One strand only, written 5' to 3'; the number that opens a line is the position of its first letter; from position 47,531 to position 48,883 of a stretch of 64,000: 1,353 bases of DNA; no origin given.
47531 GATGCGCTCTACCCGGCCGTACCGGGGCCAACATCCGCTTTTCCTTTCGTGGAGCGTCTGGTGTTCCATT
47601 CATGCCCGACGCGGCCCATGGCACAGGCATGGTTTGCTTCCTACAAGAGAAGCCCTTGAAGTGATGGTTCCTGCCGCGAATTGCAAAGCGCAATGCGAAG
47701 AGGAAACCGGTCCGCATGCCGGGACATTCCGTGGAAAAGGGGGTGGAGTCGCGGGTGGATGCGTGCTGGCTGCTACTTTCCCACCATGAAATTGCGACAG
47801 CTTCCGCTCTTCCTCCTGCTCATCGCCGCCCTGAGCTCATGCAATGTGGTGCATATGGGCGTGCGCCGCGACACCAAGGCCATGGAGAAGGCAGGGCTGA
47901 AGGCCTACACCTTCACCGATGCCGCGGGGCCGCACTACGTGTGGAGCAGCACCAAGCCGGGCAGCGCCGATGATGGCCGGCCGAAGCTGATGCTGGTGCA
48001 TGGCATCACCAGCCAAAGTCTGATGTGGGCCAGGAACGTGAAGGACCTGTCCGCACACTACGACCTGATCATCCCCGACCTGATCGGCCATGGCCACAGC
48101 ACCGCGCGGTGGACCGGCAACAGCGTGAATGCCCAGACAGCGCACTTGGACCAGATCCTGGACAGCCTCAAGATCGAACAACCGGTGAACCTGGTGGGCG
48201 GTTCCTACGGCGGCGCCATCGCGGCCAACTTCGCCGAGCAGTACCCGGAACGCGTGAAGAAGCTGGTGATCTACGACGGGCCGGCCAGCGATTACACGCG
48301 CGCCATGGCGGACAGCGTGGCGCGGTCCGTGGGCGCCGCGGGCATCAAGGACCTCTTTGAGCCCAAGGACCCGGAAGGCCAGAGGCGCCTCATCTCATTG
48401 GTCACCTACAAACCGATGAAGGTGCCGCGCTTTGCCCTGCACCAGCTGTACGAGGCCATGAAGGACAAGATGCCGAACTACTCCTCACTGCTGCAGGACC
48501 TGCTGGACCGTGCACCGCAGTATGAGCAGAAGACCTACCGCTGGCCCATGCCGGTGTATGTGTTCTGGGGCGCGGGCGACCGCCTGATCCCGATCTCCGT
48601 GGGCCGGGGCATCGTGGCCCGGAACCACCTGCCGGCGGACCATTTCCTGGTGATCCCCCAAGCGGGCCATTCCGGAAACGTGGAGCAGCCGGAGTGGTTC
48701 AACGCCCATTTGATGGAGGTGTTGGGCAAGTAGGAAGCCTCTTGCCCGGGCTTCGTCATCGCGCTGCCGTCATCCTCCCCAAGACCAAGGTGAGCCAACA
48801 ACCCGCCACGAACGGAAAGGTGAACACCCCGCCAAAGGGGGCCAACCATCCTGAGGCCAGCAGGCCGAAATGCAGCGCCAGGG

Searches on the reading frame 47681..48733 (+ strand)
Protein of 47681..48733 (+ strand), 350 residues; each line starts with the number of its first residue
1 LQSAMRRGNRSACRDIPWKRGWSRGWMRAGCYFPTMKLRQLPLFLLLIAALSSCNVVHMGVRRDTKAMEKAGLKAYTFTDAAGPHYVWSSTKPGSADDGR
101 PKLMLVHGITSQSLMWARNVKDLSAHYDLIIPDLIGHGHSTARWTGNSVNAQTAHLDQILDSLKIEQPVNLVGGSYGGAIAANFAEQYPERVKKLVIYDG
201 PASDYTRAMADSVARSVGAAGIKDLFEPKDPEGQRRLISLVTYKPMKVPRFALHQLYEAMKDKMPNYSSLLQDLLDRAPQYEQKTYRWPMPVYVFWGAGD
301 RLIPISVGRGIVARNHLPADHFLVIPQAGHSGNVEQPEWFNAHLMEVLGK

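Call 8: search_protein_families(library=pfam, proteins=[window:47681-48733:+], max_evalue=0.01)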
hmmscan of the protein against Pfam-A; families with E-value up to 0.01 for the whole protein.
window:47681-48733:+ (350 aa): 5 families
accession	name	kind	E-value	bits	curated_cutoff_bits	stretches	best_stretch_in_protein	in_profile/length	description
PF00561.26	Abhydrolase_1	-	9.9e-30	104.4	25.8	1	103-335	3-243/245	alpha/beta hydrolase fold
PF12697.13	Abhydrolase_6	-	2.7e-18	67.9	26.3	1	105-342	3-216/217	Alpha/beta hydrolase family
PF12146.15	Hydrolase_4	-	6.3e-18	65.4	27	1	101-331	5-233/239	Serine aminopeptidase, S33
PF02089.21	Palm_thioest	-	0.0022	18.2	26.8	1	105-286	4-180/254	Palmitoyl protein thioesterase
PF00326.27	Peptidase_S9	-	0.0048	16.8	22.6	0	169-240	66-135/213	Prolyl oligopeptidase family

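Call 29: find_related_loci(query=window:47786-48733:+, collection=metagenome_contigs, flank=8000)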
Query window:47786-48733:+ (315 aa) in metagenome_contigs; peptide patterns used: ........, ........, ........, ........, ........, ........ (x = any residue, [..] = any of these).
74 stretches matched a pattern; 5 encode a relative of the query (tblastn E <= 1e-3); 5 distinct loci.
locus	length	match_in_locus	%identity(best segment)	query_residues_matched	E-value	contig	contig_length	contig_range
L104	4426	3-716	90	78-315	4e-149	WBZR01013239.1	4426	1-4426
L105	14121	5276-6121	27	19-315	3e-19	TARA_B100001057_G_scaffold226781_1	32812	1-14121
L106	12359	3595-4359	27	56-315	5e-18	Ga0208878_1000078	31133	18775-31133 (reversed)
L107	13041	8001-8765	27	56-315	5e-18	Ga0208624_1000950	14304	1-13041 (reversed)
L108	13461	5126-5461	36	49-162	3e-10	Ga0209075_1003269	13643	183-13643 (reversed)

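Call 30: find_homologous_proteins(query=window:47786-48733:+, max_evalue=1e-60)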
Query window:47786-48733:+ (315 aa): 178 proteins with E <= 1e-60 among 2364 candidates; the best 120 are listed.
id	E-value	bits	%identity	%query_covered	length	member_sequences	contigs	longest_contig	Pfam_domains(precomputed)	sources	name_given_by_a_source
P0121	1.5e-212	723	100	100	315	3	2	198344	PF12697.14,PF00561.27,PF12146.16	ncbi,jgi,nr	ncbi:MAG: alpha/beta hydrolase [Flavobacteriales bacterium]|nr:alpha/beta hydrolase [Flavobacteriale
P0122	4.2e-212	721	100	100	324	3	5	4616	PF12697.14,PF00561.27,PF12146.16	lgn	-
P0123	8.5e-209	710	98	100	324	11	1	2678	PF12697.14,PF00561.27,PF12146.16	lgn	-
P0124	4.7e-208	708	98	100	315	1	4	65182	PF12697.14,PF00561.27,PF12146.16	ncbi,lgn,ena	-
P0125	1.5e-151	522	75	94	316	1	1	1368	PF12697.14,PF00561.27,PF12146.16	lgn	-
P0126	3.7e-145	501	70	100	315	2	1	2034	PF00326.28,PF12697.14,PF00561.27,PF12146.16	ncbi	ncbi:MAG: alpha/beta hydrolase [Flavobacteriales bacterium]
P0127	1.2e-143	496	69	100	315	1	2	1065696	PF12697.14,PF00561.27,PF12146.16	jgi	jgi:abhydrolase domain-containing protein 6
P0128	6.2e-143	494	69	100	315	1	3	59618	PF12697.14,PF00561.27,PF12146.16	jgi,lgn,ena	-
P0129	1.1e-142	493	69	100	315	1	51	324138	PF12697.14,PF00561.27,PF12146.16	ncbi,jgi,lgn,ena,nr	ncbi:MAG: alpha/beta hydrolase [Flavobacteriales bacterium]|jgi:pimeloyl-ACP methyl ester carboxyles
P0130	1.6e-142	492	69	100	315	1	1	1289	PF12697.14,PF00561.27,PF12146.16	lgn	-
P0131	3.3e-142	491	69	100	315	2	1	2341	PF00326.28,PF12697.14,PF00561.27,PF12146.16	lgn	-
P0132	1.5e-139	483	71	95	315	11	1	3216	PF12697.14,PF00561.27,PF12146.16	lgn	-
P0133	1.6e-139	483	70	95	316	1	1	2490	PF12697.14,PF00561.27,PF12146.16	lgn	-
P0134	7.2e-139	480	67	100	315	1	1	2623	PF12697.14,PF00561.27,PF12146.16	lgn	-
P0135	2.5e-138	479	67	100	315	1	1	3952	PF12697.14,PF00561.27,PF12146.16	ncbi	ncbi:MAG: alpha/beta hydrolase [Flavobacteriales bacterium]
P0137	2.6e-137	475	69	95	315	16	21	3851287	PF12697.14,PF00561.27,PF12146.16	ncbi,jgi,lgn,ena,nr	ncbi:MAG TPA: alpha/beta hydrolase [Flavobacteriales bacterium]|nr:alpha/beta hydrolase [Flavobacter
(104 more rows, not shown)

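Call 35: find_encoding_contigs(protein=P0129, flank=7000, max_places=2)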
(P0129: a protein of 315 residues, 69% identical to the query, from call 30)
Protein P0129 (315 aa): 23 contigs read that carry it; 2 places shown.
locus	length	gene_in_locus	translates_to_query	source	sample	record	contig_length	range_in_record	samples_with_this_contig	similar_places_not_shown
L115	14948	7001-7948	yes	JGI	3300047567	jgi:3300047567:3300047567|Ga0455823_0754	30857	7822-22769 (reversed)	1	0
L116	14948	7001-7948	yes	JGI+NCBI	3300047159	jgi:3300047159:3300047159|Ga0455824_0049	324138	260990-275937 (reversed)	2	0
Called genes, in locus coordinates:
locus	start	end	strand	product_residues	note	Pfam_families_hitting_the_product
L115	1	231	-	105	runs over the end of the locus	PF00581:Rhodanese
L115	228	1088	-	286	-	PF02679:ComA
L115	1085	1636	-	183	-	PF00515:TPR_1 (faint), PF07719:TPR_2 (faint), PF13371:TPR_9 (faint), PF13414:TPR_11 (faint), PF13428:TPR_14 (faint), PF13432:TPR_16 (faint), PF14559:TPR_19 (faint), PF23914:TPR_CcmH_CycH (faint), +1 more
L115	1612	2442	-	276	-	PF14559:TPR_19 (faint), PF13428:TPR_14 (faint), PF07719:TPR_2 (faint), PF13176:TPR_7 (faint), PF13432:TPR_16 (faint), PF12895:ANAPC3 (weak), PF00515:TPR_1 (weak), PF13424:TPR_12 (weak), +5 more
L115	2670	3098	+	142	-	PF02878:PGM_PMM_I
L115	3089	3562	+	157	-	PF02879:PGM_PMM_II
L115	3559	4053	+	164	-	PF02880:PGM_PMM_III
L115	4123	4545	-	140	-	PF13470:PIN_3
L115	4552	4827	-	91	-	PF19891:DUF6364 (weak)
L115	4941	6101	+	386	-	PF00266:Aminotran_5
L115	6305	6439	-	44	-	-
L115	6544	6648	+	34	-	-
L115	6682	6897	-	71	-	-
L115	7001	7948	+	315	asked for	PF00561:Abhydrolase_1, PF12146:Hydrolase_4, PF12697:Abhydrolase_6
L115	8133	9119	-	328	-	PF18962:Por_Secre_tail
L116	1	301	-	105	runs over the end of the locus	PF00581:Rhodanese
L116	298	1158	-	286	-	PF02679:ComA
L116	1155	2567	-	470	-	PF14559:TPR_19 (faint), PF07719:TPR_2 (faint), PF13176:TPR_7 (faint), PF13371:TPR_9 (faint), PF13428:TPR_14 (faint), PF12895:ANAPC3 (weak), PF13424:TPR_12 (weak), PF00515:TPR_1 (weak), +8 more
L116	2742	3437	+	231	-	PF02878:PGM_PMM_I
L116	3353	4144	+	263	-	PF02879:PGM_PMM_II, PF02880:PGM_PMM_III, PF00408:PGM_PMM_IV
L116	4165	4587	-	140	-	PF13470:PIN_3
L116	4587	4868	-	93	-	PF19891:DUF6364 (weak)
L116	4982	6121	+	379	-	PF00266:Aminotran_5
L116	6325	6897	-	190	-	-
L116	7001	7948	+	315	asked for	PF00561:Abhydrolase_1, PF12146:Hydrolase_4, PF12697:Abhydrolase_6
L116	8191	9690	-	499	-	PF18962:Por_Secre_tail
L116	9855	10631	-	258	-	PF00753:Lactamase_B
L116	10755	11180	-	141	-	-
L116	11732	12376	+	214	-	PF13645:YkuD_2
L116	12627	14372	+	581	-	PF20142:Scaffold, PF03734:YkuD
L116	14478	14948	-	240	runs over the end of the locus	PF05013:FGase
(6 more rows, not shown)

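Call 36: find_encoding_contigs(protein=P0137, flank=7000, max_places=2)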
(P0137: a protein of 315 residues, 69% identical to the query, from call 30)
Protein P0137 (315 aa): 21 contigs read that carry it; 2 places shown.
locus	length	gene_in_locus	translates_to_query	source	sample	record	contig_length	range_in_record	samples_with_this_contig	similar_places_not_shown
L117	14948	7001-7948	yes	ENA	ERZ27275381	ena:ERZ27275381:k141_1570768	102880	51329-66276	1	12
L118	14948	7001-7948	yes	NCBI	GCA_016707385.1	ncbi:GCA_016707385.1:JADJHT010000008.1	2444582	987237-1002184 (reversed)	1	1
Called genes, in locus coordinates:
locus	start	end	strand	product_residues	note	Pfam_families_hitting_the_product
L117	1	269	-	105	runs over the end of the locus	PF00581:Rhodanese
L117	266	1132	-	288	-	PF02679:ComA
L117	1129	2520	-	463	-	PF00515:TPR_1 (weak), PF07719:TPR_2 (weak), PF12895:ANAPC3 (weak), PF13414:TPR_11 (weak), PF13428:TPR_14 (weak), PF14559:TPR_19 (weak), PF00515:TPR_1 (weak), PF14559:TPR_19 (weak), +14 more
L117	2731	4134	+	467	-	PF02878:PGM_PMM_I, PF02879:PGM_PMM_II, PF02880:PGM_PMM_III, PF00408:PGM_PMM_IV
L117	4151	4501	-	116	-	PF13470:PIN_3 (weak)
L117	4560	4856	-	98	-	PF19891:DUF6364 (weak)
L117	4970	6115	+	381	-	PF00266:Aminotran_5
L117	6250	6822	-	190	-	-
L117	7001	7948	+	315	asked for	PF00561:Abhydrolase_1, PF12146:Hydrolase_4, PF12697:Abhydrolase_6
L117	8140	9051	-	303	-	PF00561:Abhydrolase_1, PF12146:Hydrolase_4, PF12695:Abhydrolase_5 (faint)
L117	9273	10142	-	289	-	PF08239:SH3_3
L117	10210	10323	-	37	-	-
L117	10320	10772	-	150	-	-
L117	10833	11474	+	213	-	PF13645:YkuD_2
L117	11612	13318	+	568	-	PF20142:Scaffold, PF03734:YkuD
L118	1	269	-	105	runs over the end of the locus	PF00581:Rhodanese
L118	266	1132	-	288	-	PF02679:ComA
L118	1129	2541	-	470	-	PF00515:TPR_1 (weak), PF07719:TPR_2 (weak), PF13428:TPR_14 (weak), PF12895:ANAPC3 (weak), PF13414:TPR_11 (weak), PF14559:TPR_19 (weak), PF00515:TPR_1 (weak), PF14559:TPR_19 (weak), +14 more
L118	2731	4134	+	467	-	PF02878:PGM_PMM_I, PF02879:PGM_PMM_II, PF02880:PGM_PMM_III, PF00408:PGM_PMM_IV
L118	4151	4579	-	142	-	PF13470:PIN_3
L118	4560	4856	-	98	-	PF19891:DUF6364 (weak)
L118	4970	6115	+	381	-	PF00266:Aminotran_5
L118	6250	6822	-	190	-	-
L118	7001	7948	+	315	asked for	PF00561:Abhydrolase_1, PF12146:Hydrolase_4, PF12697:Abhydrolase_6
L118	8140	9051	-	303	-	PF00561:Abhydrolase_1, PF12146:Hydrolase_4, PF12695:Abhydrolase_5 (faint)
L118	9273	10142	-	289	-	PF08239:SH3_3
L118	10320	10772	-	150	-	-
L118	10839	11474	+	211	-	PF13645:YkuD_2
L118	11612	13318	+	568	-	PF20142:Scaffold, PF03734:YkuD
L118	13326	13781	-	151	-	PF08818:DUF1801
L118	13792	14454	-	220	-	-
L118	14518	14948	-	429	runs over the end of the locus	PF02321:OEP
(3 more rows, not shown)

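Call 42: find_encoding_contigs(protein=P0124, flank=10000, max_places=4)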
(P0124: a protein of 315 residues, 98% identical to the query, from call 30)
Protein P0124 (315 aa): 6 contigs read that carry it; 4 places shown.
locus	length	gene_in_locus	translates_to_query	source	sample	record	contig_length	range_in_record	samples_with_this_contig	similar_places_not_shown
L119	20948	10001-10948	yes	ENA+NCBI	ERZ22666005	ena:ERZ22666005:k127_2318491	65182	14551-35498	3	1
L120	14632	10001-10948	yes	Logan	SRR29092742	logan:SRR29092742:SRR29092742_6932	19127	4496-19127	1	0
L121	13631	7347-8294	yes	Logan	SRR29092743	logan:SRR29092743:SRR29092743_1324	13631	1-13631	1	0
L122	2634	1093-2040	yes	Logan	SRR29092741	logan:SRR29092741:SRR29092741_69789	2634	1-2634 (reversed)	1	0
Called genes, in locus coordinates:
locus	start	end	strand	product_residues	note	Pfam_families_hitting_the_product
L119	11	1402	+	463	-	PF02878:PGM_PMM_I, PF02879:PGM_PMM_II, PF02880:PGM_PMM_III, PF00408:PGM_PMM_IV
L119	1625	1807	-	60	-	PF05016:ParE_toxin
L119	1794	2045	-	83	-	PF03693:ParD_antitoxin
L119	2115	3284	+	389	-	PF00266:Aminotran_5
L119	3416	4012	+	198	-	PF06940:DUF1287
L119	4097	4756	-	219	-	PF23894:LD_SV2 (faint), PF13576:Pentapeptide_3 (faint), PF13599:Pentapeptide_4, PF00805:Pentapeptide (weak), PF13599:Pentapeptide_4, PF00805:Pentapeptide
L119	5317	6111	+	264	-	PF20009:GEVED, PF18962:Por_Secre_tail (weak)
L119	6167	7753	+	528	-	PF03781:FGE-sulfatase (faint)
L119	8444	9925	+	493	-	PF00083:Sugar_tr (weak), PF07690:MFS_1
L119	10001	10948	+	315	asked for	PF00561:Abhydrolase_1, PF12146:Hydrolase_4, PF12697:Abhydrolase_6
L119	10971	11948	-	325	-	PF03253:UT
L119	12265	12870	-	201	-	-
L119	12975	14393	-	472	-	PF02321:OEP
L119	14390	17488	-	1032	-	PF00873:ACR_tran, PF03176:MMPL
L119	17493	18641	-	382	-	PF25919:BSH_CusB (faint), PF25917:BSH_RND, PF25973:BSH_CzcB, PF25876:HH_MFP_RND (weak), PF25954:Beta-barrel_RND_2, PF25967:RND-MFP_C (weak), PF25989:YknX_C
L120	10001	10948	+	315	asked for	PF00561:Abhydrolase_1, PF12146:Hydrolase_4, PF12697:Abhydrolase_6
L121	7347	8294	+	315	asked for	PF00561:Abhydrolase_1, PF12146:Hydrolase_4, PF12697:Abhydrolase_6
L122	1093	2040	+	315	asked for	PF00561:Abhydrolase_1, PF12146:Hydrolase_4, PF12697:Abhydrolase_6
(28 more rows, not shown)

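Call 60: search_protein_families(library=ncbifam, proteins=[window:47786-48733:+], max_evalue=0.001)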
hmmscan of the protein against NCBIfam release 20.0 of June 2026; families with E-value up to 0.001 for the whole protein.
window:47786-48733:+ (315 aa): 33 families (the best 25 are shown)
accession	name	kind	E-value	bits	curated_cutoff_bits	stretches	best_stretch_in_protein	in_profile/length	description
NF011457.0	PRK14875.1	equivalog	2.4e-24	86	307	1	64-314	131-370/372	acetoin dehydrogenase dihydrolipoyllysine-residue acetyltransferase subunit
TIGR02427.1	protocat_pcaD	equivalog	1.5e-22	80.2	255.85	1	61-312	9-249/251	3-oxoadipate enol-lactonase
NF051488.1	bifunc_PcaDC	exception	5.9e-22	78.3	390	1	62-314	11-251/375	bifunctional 3-oxoadipate enol-lactonase/4-carboxymuconolactone decarboxylase PcaDC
TIGR03695.1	menH_SHCHC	equivalog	1.4e-19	70.6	208.55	1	66-163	3-102/252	2-succinyl-6-hydroxy-2,4-cyclohexadiene-1-carboxylate synthase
NF050089.1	i_nPHAscl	equivalog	2.1e-19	69.7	300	1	62-163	15-115/288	intracellular short-chain-length polyhydroxyalkanoate depolymerase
NF045632.1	hydroxlase_HsaD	equivalog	3.2e-19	69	400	1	64-313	33-288/290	4,5:9,10-diseco-3-hydroxy-5,9,17-trioxoandrosta-1(10),2-diene-4-oate hydrolase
NF052614.1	AB_fold_OlsI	equivalog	7.6e-19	68.3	385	1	63-310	15-252/272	ornithine lipid biosynthesis O-acyltransferase OlsI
TIGR01738.1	bioH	equivalog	1.5e-18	67.3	206.95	1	63-311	2-243/245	pimeloyl-ACP methyl ester esterase BioH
TIGR03611.1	RutD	equivalog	2.9e-16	59.6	238.5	1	61-165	9-113/258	pyrimidine utilization protein D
NF051487.1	bifunc_PcaCD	exception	6.7e-16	58.4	430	1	48-313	155-411/413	bifunctional 4-carboxymuconolactone decarboxylase/3-oxoadipate enol-lactonase PcaCD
NF002938.0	PRK03592.1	equivalog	6.4e-15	55.2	241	1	67-168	32-132/298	haloalkane dehalogenase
TIGR03056.1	bchO_mg_che_rel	equivalog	7.8e-15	54.6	172.55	1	50-303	15-267/278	alpha/beta fold hydrolase BchO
TIGR03343.1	biphenyl_bphD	equivalog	9.1e-14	51.3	462.15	1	72-313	37-280/282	2-hydroxy-6-oxo-6-phenylhexa-2,4-dienoate hydrolase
NF008340.0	PRK11126.1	equivalog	2.6e-11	43.3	261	1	60-162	9-109/255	2-succinyl-6-hydroxy-2,4-cyclohexadiene-1-carboxylate synthase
NF007954.0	PRK10673.1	equivalog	2.1e-09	37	399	1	67-182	18-131/255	esterase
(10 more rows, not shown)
